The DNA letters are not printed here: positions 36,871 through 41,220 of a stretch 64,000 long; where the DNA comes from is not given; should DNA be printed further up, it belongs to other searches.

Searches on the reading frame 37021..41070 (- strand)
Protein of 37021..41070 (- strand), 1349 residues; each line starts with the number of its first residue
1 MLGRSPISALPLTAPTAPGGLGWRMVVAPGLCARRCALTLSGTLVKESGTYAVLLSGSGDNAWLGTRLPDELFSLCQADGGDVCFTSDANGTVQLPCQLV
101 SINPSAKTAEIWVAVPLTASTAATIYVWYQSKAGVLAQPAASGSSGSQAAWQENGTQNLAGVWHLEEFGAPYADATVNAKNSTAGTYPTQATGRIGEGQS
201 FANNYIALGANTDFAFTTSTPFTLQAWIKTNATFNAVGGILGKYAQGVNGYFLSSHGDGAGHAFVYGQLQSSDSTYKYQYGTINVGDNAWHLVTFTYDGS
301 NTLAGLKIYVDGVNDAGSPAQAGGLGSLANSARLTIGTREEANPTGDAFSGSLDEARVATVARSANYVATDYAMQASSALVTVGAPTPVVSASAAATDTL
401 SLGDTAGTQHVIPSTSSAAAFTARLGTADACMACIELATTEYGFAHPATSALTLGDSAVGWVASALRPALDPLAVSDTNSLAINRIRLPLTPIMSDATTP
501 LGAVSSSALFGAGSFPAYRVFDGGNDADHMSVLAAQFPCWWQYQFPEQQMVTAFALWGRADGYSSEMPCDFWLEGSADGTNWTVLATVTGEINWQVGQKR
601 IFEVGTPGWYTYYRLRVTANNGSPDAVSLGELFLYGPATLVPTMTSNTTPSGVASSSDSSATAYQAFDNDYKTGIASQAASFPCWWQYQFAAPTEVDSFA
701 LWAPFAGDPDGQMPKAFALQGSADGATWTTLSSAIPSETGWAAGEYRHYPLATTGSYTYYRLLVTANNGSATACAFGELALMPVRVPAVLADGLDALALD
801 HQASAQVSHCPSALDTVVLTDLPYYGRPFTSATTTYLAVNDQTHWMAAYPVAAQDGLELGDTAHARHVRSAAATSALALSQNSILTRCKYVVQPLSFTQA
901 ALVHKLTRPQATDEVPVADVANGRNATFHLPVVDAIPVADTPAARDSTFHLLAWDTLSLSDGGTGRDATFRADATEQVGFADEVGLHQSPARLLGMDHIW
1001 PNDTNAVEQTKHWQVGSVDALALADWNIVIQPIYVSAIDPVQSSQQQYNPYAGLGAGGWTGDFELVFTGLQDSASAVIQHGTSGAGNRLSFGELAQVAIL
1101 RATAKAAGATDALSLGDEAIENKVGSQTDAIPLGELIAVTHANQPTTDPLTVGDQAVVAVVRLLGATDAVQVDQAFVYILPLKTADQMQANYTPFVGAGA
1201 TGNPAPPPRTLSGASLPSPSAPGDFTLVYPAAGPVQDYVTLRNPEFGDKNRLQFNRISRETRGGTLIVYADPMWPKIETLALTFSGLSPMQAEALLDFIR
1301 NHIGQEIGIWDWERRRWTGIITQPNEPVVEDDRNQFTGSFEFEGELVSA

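Call 42: search_protein_families(library=phrogs, proteins=[window:37021-41070:-], max_evalue=0.00001)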
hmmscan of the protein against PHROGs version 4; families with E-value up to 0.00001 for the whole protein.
window:37021-41070:- (1349 aa): 8 families
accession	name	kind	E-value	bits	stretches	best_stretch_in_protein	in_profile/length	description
phrog_17517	-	tail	3e-56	191.1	2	638-782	13-157/227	tail protein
phrog_16348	-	unknown function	2.3e-35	123.1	2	639-791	430-588/818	-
phrog_38477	-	unknown function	4.5e-31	108.8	2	638-772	100-248/674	-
phrog_33548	-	unknown function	4.9e-25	88.8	2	490-636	178-327/721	-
phrog_10667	-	unknown function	6.1e-19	68.9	2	491-624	179-313/718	-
phrog_10304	-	head and packaging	2e-18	67.7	2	646-749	107-211/213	virion structural protein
phrog_12736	-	head and packaging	1.2e-09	38.1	0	612-764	425-577/762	virion structural protein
phrog_24906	-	unknown function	2.5e-06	27.8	0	644-732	10-103/360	-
